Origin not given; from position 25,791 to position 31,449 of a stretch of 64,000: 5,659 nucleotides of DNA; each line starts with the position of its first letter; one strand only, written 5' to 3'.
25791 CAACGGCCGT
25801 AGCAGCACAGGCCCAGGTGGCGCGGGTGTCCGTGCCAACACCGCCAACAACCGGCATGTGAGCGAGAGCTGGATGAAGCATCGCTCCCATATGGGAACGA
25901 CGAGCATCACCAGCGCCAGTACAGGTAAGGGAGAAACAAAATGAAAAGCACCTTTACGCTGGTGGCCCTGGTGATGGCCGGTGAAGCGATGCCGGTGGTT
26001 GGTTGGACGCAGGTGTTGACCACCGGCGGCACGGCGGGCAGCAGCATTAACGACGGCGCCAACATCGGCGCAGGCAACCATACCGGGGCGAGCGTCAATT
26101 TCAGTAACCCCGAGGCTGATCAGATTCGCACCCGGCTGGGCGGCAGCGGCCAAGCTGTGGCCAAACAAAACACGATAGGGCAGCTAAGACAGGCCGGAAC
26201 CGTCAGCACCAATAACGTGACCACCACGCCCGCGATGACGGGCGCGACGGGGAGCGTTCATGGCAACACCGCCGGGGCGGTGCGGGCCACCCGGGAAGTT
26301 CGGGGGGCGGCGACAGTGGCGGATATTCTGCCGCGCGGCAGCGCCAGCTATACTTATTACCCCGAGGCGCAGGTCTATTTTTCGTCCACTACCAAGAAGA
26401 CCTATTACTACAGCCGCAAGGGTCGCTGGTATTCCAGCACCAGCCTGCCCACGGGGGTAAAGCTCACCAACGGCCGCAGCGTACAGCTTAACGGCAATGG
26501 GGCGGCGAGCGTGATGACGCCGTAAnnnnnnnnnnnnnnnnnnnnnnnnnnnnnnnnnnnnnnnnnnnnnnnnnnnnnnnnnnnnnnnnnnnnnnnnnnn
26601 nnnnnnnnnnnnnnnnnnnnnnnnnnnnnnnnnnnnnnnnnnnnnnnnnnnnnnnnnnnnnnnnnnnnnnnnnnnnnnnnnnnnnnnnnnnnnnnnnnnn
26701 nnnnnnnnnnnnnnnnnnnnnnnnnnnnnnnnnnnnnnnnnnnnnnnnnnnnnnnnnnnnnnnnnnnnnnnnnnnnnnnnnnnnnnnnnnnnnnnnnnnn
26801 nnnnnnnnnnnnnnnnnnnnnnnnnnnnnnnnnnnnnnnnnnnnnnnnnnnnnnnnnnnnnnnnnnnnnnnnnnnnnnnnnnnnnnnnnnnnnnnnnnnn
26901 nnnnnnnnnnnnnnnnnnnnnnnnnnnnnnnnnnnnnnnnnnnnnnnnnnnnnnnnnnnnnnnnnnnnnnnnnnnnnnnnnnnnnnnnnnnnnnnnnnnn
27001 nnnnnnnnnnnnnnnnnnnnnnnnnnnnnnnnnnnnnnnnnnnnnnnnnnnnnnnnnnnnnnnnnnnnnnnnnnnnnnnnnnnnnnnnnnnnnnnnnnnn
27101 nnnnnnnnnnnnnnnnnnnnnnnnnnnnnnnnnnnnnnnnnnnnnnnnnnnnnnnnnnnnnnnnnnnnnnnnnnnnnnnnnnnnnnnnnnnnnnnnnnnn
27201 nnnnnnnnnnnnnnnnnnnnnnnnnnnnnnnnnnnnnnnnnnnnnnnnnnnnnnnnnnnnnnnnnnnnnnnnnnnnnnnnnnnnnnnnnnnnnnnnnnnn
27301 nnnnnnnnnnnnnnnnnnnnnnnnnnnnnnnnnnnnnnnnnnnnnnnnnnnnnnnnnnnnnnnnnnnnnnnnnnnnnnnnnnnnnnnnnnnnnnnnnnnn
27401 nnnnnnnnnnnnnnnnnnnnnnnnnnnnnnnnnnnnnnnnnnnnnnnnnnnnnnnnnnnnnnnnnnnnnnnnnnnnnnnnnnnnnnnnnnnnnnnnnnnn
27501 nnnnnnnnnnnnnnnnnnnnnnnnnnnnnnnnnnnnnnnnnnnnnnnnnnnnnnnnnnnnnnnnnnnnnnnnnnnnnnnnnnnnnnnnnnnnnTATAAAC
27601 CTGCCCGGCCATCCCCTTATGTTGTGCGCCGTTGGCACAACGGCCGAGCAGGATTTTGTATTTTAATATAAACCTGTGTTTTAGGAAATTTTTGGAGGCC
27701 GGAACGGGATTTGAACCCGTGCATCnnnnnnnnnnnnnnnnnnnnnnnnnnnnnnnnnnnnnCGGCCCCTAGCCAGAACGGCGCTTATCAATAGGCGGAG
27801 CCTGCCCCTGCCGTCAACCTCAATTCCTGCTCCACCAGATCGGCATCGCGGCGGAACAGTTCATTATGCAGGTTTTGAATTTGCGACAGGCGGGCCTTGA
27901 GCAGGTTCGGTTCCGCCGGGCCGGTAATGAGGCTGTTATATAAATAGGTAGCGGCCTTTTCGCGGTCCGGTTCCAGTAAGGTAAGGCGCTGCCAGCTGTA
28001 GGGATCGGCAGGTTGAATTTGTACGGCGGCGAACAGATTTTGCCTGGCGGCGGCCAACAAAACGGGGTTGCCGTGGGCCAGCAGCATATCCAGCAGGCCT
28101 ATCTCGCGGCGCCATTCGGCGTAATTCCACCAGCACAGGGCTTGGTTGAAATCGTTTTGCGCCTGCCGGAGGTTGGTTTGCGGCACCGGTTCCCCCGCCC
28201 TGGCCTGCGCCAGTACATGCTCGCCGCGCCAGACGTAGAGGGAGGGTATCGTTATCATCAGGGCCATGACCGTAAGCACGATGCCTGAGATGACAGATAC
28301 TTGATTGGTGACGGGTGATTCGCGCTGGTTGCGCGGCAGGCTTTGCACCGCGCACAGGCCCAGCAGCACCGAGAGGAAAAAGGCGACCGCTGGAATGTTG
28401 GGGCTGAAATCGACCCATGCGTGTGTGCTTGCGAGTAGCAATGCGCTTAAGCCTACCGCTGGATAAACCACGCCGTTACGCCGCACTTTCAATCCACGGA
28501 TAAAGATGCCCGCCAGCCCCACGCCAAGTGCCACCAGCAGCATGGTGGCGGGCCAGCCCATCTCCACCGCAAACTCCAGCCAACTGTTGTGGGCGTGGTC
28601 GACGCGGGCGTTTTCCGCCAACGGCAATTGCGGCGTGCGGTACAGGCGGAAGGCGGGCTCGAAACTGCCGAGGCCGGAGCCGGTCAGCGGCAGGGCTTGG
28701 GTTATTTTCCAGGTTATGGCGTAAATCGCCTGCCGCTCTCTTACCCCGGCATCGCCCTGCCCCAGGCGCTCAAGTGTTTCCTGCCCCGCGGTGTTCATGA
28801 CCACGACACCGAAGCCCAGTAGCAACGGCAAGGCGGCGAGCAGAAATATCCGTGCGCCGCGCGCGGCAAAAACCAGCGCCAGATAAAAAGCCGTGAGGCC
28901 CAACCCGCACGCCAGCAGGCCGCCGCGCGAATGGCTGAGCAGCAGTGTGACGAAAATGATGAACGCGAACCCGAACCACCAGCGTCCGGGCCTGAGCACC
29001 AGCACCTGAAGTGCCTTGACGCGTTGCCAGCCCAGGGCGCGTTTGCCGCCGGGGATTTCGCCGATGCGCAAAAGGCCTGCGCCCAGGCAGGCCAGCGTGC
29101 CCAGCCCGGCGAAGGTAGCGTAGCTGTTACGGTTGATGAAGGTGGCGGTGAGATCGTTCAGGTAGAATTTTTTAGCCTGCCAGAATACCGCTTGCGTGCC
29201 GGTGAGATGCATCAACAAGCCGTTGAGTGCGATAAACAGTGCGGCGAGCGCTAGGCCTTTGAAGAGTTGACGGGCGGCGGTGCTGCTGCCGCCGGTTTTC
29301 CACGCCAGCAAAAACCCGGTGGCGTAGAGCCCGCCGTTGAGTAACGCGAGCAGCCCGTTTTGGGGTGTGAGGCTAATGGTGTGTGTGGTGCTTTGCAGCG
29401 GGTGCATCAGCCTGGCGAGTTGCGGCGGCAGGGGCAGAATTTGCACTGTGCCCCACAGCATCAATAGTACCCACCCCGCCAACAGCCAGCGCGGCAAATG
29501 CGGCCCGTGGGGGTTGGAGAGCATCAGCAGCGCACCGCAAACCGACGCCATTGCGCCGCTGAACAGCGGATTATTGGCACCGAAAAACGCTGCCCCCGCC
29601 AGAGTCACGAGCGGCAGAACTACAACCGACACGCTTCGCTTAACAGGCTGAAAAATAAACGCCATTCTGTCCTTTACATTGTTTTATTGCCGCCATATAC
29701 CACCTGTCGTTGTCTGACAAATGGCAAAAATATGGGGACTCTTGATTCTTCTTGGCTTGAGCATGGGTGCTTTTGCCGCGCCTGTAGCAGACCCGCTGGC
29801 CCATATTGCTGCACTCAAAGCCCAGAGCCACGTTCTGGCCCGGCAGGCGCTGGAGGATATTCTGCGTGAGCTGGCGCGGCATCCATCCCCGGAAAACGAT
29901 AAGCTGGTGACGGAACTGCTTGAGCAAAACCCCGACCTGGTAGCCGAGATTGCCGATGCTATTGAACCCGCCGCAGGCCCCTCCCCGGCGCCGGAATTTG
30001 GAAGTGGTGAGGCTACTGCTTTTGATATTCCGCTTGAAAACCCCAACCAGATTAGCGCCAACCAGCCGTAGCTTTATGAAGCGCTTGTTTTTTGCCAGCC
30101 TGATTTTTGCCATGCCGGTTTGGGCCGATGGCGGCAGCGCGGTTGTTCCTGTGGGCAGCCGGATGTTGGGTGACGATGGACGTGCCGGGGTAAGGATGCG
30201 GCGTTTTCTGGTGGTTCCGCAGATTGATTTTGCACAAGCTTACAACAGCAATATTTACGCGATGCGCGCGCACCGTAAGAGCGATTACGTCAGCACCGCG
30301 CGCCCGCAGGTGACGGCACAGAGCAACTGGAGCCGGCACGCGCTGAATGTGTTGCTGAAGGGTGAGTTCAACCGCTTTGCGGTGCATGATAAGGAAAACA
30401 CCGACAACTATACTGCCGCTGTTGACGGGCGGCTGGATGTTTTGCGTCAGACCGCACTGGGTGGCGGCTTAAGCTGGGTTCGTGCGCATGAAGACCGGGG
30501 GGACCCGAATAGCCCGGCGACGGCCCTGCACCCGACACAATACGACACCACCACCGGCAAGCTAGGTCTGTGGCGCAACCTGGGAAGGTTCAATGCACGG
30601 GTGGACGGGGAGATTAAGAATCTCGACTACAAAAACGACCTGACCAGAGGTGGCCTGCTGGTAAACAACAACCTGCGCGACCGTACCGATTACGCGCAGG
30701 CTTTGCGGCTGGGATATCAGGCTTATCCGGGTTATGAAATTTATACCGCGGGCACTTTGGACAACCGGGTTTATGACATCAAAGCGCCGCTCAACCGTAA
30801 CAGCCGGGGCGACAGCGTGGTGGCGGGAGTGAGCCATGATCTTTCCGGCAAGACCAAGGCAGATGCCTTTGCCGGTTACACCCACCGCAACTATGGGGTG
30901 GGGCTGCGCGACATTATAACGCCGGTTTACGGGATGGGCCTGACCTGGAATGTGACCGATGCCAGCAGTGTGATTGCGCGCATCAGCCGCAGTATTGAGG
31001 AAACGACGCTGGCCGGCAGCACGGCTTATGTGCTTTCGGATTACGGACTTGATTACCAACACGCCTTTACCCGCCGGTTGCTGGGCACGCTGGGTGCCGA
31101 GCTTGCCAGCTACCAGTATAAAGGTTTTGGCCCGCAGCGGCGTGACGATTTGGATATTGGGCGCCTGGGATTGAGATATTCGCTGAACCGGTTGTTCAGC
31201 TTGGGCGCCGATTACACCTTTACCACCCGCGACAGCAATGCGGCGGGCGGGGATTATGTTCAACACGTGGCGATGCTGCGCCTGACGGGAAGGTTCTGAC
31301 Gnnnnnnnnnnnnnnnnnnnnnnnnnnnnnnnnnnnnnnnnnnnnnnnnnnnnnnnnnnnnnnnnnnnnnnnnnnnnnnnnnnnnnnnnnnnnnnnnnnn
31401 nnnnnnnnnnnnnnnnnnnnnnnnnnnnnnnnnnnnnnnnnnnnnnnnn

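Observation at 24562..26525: Cluster of four small secreted Gly/Tyr/His-rich proteins sharing a Tyr/Arg-rich C-terminal module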

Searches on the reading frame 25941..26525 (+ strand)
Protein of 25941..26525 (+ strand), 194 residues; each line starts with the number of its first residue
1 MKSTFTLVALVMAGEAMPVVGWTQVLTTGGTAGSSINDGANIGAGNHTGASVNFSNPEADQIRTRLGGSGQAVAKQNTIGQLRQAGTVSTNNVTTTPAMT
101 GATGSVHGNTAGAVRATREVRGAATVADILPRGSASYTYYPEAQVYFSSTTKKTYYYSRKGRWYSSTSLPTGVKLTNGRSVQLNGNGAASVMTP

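Call 3: search_protein_families(library=pfam, proteins=[window:25941-26525:+], max_evalue=10)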
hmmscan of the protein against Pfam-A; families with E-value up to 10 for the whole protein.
window:25941-26525:+ (194 aa): 0 families

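Call 4: search_protein_families(library=ncbifam, proteins=[window:25941-26525:+], max_evalue=10)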
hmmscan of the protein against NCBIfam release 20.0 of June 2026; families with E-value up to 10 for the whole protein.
window:25941-26525:+ (194 aa): 0 families

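Call 17: find_homologous_proteins(query=window:25941-26525:+)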
Query window:25941-26525:+ (194 aa): 7 proteins with E <= 0.001 among 431 candidates.
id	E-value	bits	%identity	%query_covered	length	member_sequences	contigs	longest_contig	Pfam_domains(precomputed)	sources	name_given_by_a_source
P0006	1.6e-114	398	99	100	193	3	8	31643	-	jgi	jgi:hypothetical protein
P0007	4.8e-93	328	83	100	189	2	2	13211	-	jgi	jgi:hypothetical protein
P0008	3.9e-87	309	79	100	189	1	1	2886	-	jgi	jgi:hypothetical protein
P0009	3.8e-69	250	69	98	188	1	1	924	-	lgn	-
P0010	7.7e-69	249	69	100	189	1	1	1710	-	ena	-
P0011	7.1e-50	187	58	94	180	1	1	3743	-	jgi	jgi:hypothetical protein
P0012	1.9e-42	163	50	100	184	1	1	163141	-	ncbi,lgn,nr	ncbi:MAG TPA: hypothetical protein VHP58_00880 [Alphaproteobacteria bacterium]|nr:hypothetical prote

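Call 26: find_encoding_contigs(protein=P0006, flank=8000, max_places=4)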
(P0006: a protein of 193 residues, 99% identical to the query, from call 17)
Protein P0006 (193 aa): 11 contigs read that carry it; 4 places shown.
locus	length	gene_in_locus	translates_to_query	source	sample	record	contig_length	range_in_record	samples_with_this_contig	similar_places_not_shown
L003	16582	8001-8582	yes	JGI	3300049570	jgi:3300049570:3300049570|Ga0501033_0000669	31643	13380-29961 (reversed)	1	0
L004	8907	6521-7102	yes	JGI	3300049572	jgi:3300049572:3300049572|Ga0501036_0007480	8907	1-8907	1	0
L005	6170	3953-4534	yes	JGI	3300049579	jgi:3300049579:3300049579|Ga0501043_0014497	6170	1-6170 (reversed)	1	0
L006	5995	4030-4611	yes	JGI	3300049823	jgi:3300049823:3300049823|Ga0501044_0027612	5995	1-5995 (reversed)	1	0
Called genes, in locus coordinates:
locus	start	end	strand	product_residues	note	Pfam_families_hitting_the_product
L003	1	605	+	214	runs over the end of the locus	PF13521:AAA_28 (faint), PF02223:Thymidylate_kin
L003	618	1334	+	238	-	PF13177:DNA_pol3_delta2, PF13191:AAA_16 (weak), PF00004:AAA (weak)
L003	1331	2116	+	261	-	PF01026:TatD_DNase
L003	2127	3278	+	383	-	PF01026:TatD_DNase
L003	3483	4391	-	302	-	-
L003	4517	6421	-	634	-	PF13522:GATase_6, PF13537:GATase_7, PF12481:DUF3700 (weak), PF00733:Asn_synthase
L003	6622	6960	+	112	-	-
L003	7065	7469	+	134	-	-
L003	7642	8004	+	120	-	-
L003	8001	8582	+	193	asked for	-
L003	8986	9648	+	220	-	PF01135:PCMT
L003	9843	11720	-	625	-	PF04932:Wzy_C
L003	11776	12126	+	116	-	-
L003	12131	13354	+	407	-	PF10082:BBP2_2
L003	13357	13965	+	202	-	PF02563:Poly_export, PF22461:SLBB_2 (weak), PF10531:SLBB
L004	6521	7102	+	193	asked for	-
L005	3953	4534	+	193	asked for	-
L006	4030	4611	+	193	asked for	-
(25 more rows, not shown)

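Call 27: find_encoding_contigs(protein=P0007, flank=8000, max_places=4)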
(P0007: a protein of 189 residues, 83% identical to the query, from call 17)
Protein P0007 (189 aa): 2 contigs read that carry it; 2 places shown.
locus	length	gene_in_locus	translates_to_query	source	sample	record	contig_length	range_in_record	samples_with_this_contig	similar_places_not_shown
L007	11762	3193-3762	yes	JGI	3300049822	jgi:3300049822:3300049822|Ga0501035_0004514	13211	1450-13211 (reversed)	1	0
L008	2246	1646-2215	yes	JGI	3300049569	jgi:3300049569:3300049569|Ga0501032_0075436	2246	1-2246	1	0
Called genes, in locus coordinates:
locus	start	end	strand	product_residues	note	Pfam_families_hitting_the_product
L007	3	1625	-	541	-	?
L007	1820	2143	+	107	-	-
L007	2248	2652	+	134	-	-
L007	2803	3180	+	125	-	-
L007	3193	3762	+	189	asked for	-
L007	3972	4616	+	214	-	PF01135:PCMT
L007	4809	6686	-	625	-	PF04932:Wzy_C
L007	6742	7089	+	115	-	-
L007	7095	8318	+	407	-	PF10082:BBP2_2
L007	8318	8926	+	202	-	PF02563:Poly_export, PF22461:SLBB_2 (weak), PF10531:SLBB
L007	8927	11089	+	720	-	PF02706:Wzz, PF13807:GNVR, PF13614:AAA_31 (weak)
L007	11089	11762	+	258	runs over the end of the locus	PF00149:Metallophos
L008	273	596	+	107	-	-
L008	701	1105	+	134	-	-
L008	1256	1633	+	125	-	-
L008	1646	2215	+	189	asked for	-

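Call 86: predict_structure(alignment_id=A10)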
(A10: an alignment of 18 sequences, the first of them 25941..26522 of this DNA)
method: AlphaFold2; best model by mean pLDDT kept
length: 194 residues; sequences in the alignment: 18
mean_pLDDT: 55.3   pTM: 0.39
mean pLDDT of the five models: 55.3, 54.4, 54.0, 49.4, 48.7
residues with pLDDT >= 90: 30; 70-90: 35; 50-70: 7; < 50: 122
segments of 3 or more residues with pLDDT < 50: 1-117, 190-194
pLDDT, mean of each block of 10 residues (from residue 1): 40 35 34 37 40 46 41 36 32 34 33 46 83 92 89 85 88 90 79 37
secondary structure, 60 per line:
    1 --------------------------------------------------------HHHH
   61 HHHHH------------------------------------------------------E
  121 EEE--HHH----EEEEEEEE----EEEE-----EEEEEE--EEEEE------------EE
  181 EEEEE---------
elements in order: H57-65 E120-123 E133-140 E145-148 E154-159 E162-166 E179-185
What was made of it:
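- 26007..26291 (+): P4 aa 23-117: G/N/T/S/A-rich region predicted to be disordered. It contains a conserved motif, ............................. AlphaFold2 pLDDT is below 50 for aa 1-117 (call 86).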

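Call 90: fold_search(model_id=the predicted structure, library=pdb)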
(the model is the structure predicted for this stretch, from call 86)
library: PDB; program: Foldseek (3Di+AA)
matches with E <= 10: 84; with E <= 0.001: 0
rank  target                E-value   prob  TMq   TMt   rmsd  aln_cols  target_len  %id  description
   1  6jfb_D                1.7e+00  0.02  0.08  0.04   9.4        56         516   11  Crystal structure of human pyruvate kinase M2 isoform (released 2020-04-01)
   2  7dm0_A                2.3e+00  0.03  0.09  0.11  12.2        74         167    9  Biofilm associated protein - C region (released 2021-12-15)
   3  1igq_B                2.7e+00  0.09  0.17  0.38   5.6        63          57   10  C-terminal Domain of Transcriptional Repressor Protein KorB (released 2002-02-27)
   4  7qe3_BBB              3.1e+00  0.01  0.09  0.06  18.9        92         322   11  Se-M variant of B-trefoil lectin from Salpingoeca rosetta in complex with GalNAc (released 2022-09-14)
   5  8fnm_A                3.9e+00  0.05  0.12  0.10   5.7        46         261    6  Structure of G140A/Q148K HIV-1 intasome with Dolutegravir bound (released 2023-08-09)
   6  4ut1                  3.9e+00  0.02  0.11  0.05  12.7        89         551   18  The structure of the flagellar hook junction protein FlgK from Burkholderia pseudomallei (released 2015-02-11)
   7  6dqj_A                3.9e+00  0.02  0.09  0.01   9.9        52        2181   15  Human type 3 1,4,5-inositol trisphosphate receptor in a ligand-free state (released 2018-08-01)
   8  7o0g_A                3.9e+00  0.02  0.10  0.03  13.7        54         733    9  Structure of the foamy viral protease-reverse transcriptase in complex with RNA/DNA hybrid. (released 2021-06-30)
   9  8fnn_A                4.4e+00  0.04  0.12  0.10   5.7        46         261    6  Structure of E138K/G140A/Q148K HIV-1 intasome with Dolutegravir bound (released 2023-08-09)
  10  7eu0_H                4.4e+00  0.03  0.11  0.15   9.9        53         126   13  The cryo-EM structure of A. thaliana Pol IV-RDR2 backtracked complex (released 2021-12-29)
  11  4fcr                  4.4e+00  0.02  0.11  0.10   8.6        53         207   13  Targeting conserved water molecules: Design of 4-aryl-5-cyanopyrrolo[2,3-d]pyrimidine Hsp90 inhibitors using fragment-ba (released 2012-10-24)
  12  3s6p_C                4.4e+00  0.01  0.08  0.04  13.5        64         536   16  Crystal Structure of Helicoverpa Armigera Stunt Virus (released 2012-05-30)
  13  6x26_J                4.7e+00  0.03  0.13  0.03  10.3        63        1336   13  Mfd-bound E.coli RNA polymerase elongation complex - L1 state (released 2021-02-03)
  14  5nc1_A                4.7e+00  0.01  0.08  0.09  12.6        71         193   18  Structure of the distal domain of mouse adenovirus 2 fibre bound to N-acetyl-glucosamine (released 2018-03-14)
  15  2iyb_C                5.0e+00  0.03  0.10  0.14   7.6        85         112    7  Structure of complex between the 3rd LIM domain of TES and the EVH1 domain of Mena (released 2007-10-16)
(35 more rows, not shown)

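Call 101: search_protein_families(library=phrogs, proteins=[window:25941-26525:+], max_evalue=0.01)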
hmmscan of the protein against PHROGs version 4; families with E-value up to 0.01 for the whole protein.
window:25941-26525:+ (194 aa): 0 families

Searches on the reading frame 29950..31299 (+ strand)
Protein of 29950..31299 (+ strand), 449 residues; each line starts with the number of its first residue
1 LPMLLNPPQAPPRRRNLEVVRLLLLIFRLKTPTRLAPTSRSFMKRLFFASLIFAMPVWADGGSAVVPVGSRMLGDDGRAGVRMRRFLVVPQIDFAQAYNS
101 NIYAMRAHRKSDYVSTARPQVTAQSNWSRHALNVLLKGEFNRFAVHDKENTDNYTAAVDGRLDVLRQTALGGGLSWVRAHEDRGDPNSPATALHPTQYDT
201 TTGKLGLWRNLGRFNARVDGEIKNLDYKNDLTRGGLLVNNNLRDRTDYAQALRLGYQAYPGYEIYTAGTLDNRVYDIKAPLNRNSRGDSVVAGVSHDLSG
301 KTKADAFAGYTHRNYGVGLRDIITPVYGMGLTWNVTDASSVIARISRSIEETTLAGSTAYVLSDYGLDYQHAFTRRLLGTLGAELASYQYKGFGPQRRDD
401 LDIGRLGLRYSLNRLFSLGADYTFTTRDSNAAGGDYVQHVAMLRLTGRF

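Call 91: search_protein_families(library=ncbifam, proteins=[window:29950-31299:+], max_evalue=0.00001)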
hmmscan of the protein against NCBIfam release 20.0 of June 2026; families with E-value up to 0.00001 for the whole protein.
window:29950-31299:+ (449 aa): 2 families
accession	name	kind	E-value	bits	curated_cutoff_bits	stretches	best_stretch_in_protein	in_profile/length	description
TIGR03014.2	EpsL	equivalog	4.9e-13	48.8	275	1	267-449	197-385/385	XrtB/PEP-CTERM-associated polysaccharide biosynthesis outer membrane protein EpsL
TIGR03016.1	pepcterm_hypo_1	hypoth_equivalog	1.3e-11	44.2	90.85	0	363-449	392-477/477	TIGR03016 family PEP-CTERM system-associated outer membrane protein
